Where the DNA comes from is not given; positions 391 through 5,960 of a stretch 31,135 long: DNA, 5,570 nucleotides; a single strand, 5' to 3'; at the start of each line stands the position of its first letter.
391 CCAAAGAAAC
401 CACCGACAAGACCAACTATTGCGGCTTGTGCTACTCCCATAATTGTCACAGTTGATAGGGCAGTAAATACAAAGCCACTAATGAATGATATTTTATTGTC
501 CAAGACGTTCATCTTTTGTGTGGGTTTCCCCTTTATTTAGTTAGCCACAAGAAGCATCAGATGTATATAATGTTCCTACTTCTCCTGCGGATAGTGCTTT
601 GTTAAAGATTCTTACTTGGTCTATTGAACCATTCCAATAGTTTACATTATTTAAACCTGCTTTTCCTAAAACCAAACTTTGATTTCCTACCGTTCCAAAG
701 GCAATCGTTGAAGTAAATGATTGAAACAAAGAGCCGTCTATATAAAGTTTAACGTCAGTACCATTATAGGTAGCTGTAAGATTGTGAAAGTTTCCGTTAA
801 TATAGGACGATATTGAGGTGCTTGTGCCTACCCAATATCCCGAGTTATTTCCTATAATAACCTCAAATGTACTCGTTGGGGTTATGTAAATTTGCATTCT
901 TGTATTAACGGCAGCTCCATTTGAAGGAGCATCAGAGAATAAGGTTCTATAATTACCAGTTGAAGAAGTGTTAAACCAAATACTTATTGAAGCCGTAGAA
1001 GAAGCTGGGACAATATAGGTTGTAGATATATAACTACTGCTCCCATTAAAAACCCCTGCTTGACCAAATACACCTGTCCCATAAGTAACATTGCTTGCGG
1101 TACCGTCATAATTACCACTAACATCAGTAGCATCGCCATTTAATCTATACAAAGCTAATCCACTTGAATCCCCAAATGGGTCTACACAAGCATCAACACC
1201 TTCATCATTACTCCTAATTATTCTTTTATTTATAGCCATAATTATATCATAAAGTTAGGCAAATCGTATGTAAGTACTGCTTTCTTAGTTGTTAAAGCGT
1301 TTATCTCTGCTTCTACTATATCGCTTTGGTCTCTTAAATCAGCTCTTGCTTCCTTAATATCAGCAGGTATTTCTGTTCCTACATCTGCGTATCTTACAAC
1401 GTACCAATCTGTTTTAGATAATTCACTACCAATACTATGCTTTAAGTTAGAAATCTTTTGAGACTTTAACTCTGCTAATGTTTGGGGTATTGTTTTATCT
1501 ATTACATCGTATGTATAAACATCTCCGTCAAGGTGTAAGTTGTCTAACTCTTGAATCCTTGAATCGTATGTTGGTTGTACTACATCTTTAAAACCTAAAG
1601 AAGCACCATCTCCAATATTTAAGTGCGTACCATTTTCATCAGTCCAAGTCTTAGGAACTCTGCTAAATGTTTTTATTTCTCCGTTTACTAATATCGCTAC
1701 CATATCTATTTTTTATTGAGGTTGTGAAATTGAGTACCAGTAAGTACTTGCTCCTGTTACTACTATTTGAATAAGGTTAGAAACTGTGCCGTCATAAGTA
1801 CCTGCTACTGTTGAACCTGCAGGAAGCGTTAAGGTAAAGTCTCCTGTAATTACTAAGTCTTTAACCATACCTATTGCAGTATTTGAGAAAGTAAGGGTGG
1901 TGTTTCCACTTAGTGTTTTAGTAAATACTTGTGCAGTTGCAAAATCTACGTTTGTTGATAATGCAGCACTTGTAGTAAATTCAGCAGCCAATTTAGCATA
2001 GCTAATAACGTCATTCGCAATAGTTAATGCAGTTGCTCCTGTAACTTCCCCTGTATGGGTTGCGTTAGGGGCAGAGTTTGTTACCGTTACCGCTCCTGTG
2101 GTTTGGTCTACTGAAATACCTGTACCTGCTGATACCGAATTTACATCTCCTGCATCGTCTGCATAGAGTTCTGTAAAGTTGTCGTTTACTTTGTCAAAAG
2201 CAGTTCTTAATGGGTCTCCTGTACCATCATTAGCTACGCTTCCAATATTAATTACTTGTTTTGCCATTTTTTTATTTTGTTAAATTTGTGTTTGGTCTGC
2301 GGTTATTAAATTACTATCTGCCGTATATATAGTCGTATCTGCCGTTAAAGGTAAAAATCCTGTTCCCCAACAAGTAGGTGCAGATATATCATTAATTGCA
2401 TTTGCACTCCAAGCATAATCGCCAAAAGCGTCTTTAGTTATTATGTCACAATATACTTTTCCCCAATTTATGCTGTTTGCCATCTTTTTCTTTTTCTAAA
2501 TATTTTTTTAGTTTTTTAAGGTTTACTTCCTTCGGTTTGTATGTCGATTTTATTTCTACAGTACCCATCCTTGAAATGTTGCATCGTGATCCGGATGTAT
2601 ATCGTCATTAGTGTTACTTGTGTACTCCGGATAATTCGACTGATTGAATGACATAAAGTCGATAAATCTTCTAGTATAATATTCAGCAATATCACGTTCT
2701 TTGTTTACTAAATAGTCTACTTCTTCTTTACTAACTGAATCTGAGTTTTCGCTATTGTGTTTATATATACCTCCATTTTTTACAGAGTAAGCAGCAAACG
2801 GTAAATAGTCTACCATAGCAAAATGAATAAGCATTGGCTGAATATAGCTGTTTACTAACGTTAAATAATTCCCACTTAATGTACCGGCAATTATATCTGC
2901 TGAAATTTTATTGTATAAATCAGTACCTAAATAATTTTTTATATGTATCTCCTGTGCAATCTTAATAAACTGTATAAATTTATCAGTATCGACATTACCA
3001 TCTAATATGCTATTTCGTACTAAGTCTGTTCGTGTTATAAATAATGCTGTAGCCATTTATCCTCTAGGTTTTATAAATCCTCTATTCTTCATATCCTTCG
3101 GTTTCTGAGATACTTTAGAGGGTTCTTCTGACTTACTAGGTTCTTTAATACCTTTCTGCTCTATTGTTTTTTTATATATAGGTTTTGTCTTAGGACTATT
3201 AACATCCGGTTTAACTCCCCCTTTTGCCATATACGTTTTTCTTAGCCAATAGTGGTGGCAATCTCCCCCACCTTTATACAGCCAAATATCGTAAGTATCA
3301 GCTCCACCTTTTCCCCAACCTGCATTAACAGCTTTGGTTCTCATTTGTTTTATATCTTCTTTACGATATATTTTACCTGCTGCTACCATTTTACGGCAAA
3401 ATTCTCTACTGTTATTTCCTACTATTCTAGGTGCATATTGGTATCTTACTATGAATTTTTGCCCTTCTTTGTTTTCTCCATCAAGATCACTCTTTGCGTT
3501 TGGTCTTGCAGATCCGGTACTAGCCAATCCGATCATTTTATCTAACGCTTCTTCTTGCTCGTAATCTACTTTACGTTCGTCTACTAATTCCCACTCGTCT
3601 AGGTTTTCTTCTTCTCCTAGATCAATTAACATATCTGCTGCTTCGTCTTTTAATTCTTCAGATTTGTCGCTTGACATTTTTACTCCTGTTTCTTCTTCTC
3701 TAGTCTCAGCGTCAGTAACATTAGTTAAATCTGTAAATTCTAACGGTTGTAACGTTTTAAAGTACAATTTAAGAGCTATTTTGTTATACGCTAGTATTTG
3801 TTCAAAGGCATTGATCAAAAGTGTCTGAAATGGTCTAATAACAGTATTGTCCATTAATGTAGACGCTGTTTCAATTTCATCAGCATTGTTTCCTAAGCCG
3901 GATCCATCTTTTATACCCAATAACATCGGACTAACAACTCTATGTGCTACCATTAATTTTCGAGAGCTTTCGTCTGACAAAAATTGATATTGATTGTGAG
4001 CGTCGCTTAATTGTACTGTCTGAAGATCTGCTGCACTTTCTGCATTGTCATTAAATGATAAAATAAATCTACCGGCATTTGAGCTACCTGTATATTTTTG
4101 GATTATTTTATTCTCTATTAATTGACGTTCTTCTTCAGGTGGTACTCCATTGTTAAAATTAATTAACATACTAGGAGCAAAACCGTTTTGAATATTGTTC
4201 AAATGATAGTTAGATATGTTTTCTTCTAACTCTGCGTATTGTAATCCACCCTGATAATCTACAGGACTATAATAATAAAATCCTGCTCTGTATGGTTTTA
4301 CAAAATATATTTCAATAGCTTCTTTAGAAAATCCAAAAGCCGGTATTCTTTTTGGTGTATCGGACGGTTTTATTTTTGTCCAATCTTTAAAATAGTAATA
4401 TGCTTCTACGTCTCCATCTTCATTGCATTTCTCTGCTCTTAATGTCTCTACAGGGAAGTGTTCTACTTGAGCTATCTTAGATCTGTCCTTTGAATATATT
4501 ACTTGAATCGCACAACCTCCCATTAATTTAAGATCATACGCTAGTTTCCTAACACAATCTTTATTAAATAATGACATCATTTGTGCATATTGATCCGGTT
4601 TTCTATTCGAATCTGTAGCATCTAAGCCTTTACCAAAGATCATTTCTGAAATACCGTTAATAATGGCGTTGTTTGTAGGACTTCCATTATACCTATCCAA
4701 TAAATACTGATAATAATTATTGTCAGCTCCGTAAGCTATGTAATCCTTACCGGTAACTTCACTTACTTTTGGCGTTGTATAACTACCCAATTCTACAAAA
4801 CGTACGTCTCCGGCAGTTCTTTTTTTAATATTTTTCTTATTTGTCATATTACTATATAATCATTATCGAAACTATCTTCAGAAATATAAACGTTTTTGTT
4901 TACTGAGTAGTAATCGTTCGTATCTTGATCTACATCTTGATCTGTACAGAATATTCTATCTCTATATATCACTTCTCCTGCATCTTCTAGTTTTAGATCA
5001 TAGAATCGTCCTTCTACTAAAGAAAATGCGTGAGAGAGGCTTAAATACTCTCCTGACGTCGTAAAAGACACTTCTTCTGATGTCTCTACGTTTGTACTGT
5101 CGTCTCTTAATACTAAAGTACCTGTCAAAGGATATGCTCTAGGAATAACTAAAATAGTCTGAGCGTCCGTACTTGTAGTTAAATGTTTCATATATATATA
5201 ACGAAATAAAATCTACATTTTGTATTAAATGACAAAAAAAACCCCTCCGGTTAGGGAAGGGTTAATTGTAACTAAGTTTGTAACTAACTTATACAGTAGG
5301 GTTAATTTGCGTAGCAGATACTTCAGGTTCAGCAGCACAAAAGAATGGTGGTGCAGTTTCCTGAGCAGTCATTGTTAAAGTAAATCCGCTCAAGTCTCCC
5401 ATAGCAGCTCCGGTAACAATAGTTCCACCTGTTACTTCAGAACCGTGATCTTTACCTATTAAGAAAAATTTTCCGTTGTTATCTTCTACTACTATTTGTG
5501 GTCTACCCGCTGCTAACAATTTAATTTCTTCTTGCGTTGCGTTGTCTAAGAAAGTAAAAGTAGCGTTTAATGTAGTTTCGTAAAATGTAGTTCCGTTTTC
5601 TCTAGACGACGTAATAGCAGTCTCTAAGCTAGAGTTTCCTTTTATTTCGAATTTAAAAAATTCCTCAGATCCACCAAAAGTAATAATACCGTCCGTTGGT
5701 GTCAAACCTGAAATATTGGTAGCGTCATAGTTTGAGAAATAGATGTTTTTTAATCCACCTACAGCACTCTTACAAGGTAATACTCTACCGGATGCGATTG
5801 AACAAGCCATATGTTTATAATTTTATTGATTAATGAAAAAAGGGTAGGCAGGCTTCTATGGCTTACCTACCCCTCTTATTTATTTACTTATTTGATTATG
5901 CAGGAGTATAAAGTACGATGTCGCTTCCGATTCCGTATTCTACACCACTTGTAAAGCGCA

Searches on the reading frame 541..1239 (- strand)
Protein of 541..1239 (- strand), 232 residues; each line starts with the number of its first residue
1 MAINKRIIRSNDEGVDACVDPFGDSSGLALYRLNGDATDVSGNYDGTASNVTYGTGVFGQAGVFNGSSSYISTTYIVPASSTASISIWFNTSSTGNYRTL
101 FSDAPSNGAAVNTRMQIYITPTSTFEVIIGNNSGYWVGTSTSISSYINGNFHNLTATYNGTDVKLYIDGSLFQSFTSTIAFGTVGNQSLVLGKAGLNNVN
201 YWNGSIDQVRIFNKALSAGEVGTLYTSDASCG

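Call 53: search_protein_families(library=phrogs, proteins=[window:541-1239:-], max_evalue=0.001)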
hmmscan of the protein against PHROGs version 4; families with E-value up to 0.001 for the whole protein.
window:541-1239:- (232 aa): 1 family
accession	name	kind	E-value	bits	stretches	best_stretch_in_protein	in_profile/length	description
phrog_3545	-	unknown function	3e-11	43.1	1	31-219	756-967/1115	-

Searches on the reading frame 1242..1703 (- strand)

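Call 53: search_protein_families(library=phrogs, proteins=[window:1242-1703:-], max_evalue=0.001)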
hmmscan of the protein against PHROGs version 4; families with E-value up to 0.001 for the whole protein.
window:1242-1703:- (153 aa): 2 families
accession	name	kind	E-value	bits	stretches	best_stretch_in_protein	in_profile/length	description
phrog_27919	-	unknown function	3.9e-08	34.3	1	95-125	28-58/68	-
phrog_4912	-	tail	6.3e-06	27.1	1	77-125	136-184/226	tail fiber assembly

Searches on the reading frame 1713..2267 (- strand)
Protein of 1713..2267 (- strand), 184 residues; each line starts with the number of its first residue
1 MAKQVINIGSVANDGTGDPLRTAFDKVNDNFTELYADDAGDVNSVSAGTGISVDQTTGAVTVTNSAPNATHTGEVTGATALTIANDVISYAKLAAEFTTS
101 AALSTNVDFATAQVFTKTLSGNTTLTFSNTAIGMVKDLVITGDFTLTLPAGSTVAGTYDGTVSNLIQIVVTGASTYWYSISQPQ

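Call 53: search_protein_families(library=phrogs, proteins=[window:1713-2267:-], max_evalue=0.001)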
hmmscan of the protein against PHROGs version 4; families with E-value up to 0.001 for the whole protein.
window:1713-2267:- (184 aa): 5 families
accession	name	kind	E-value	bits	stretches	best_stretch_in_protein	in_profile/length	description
phrog_677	-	tail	4.6e-11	43.7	1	1-133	1-145/412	baseplate wedge tail fiber protein connector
phrog_958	-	tail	7.7e-09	35.4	1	3-54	2-53/606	baseplate wedge subunit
phrog_8859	-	unknown function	8.4e-09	35.8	1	1-87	1-91/400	-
phrog_6942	-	tail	9.4e-09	35.5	1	1-55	1-57/708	tail fiber protein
phrog_1836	-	tail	0.00049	20.8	1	1-146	38-169/366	tail fiber protein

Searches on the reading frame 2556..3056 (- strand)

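Call 53: search_protein_families(library=phrogs, proteins=[window:2556-3056:-], max_evalue=0.001)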
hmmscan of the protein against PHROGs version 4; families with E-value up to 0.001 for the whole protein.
window:2556-3056:- (166 aa): 1 family
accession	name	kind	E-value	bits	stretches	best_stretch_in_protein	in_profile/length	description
phrog_35048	-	unknown function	1.2e-27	97.9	1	3-159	4-163/184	-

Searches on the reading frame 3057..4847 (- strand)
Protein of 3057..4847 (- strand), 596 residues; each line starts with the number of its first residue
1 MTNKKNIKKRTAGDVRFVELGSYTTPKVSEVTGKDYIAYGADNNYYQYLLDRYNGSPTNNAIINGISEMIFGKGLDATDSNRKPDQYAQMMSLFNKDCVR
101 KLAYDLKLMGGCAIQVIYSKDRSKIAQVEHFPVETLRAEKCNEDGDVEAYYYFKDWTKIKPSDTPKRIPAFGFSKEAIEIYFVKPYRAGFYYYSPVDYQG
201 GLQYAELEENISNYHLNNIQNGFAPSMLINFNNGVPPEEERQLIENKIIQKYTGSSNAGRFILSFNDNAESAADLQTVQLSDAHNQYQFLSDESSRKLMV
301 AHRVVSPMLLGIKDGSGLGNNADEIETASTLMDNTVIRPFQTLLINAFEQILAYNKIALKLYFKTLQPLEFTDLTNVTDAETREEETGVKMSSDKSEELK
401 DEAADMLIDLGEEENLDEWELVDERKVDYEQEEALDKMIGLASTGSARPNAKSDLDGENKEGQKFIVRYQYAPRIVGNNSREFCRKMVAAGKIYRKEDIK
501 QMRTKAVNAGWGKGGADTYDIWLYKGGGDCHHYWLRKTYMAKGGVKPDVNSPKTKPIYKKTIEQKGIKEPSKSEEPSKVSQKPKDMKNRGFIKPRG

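Call 10: search_protein_families(library=phrogs, proteins=[window:3057-4847:-], max_evalue=0.001)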
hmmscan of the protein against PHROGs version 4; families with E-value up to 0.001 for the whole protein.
window:3057-4847:- (596 aa): 2 families
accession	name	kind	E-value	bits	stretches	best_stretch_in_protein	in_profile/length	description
phrog_33693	-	head and packaging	1.1e-124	418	1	17-590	3-556/560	portal protein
phrog_11226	-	head and packaging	6.9e-28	98.7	1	35-373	23-381/388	portal protein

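Call 13: search_dna_similar(query=window:3057-4847:-, collection=phages, mode=protein, max_rows=25)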
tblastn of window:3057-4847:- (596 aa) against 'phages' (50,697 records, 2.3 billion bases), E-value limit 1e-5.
Records with a match: 4; places in all: 4; records where one place covers at least 80% of the query: 4.
Best place of each record, by identity: <60% 4.
By first word of the organism name: Nonlabens 4.
By host as written in the record: Persicivirga sp. IMCC12024 4.
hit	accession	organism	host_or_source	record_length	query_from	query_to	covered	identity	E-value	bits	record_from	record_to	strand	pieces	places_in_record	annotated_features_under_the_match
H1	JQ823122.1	Nonlabens phage P12024S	Persicivirga sp. IMCC12024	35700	15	555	91%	39.5%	8e-117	388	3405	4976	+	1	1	phage portal protein | hypothetical protein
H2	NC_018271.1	Nonlabens phage P12024S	Persicivirga sp. IMCC12024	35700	15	555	91%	39.5%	8e-117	388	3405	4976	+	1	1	portal protein | hypothetical protein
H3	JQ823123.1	Nonlabens phage P12024L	Persicivirga sp. IMCC12024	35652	15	555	91%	39.3%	2e-116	386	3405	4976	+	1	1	phage portal protein | hypothetical protein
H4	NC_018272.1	Nonlabens phage P12024L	Persicivirga sp. IMCC12024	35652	15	555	91%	39.3%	2e-116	386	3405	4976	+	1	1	portal protein | hypothetical protein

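Call 18: find_related_loci(query=window:3057-4847:-, collection=viral_contigs, flank=10000)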
Query window:3057-4847:- (596 aa) in viral_contigs; peptide patterns used: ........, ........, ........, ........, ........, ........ (x = any residue, [..] = any of these).
600 stretches matched a pattern (row limit reached: there are more); 600 encode a relative of the query (tblastn E <= 1e-3); the best 80 are kept; 80 distinct loci.
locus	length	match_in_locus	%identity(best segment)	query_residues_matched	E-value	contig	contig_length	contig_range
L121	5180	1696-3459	77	8-596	0e+0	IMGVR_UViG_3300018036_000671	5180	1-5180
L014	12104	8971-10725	76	10-596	0e+0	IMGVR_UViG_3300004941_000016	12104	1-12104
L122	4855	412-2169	76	6-595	0e+0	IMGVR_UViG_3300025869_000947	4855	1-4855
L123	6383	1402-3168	76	5-595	0e+0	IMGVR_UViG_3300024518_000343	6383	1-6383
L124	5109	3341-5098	76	6-595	0e+0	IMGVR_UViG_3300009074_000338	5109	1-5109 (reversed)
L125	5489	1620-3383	77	5-595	0e+0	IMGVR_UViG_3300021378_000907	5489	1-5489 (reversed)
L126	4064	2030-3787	76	5-595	0e+0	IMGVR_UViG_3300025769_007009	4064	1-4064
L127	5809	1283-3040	76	6-595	0e+0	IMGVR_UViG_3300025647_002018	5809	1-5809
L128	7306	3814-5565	76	6-592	0e+0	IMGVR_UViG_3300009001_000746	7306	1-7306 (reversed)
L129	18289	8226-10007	73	5-595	0e+0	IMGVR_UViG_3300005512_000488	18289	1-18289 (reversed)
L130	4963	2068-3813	73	8-596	0e+0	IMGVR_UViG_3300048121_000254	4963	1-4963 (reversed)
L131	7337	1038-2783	72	8-596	0e+0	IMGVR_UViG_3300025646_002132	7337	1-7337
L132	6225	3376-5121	73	8-596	0e+0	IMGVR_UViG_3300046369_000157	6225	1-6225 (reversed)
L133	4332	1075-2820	73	8-596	0e+0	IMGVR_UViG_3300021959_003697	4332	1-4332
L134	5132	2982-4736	70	8-595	0e+0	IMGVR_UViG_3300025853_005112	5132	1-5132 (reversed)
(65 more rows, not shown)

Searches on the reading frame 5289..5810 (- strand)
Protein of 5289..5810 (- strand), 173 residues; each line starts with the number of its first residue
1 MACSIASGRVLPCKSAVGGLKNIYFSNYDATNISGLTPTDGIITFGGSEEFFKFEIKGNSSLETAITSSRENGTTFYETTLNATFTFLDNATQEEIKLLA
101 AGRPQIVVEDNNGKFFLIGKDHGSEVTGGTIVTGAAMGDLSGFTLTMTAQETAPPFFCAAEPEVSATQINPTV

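Call 53: search_protein_families(library=phrogs, proteins=[window:5289-5810:-], max_evalue=0.001)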
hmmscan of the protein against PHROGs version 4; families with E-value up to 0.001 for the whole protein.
window:5289-5810:- (173 aa): 1 family
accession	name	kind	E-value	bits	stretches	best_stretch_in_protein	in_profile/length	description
phrog_19091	-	unknown function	3.6e-26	92.9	1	1-153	1-155/181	-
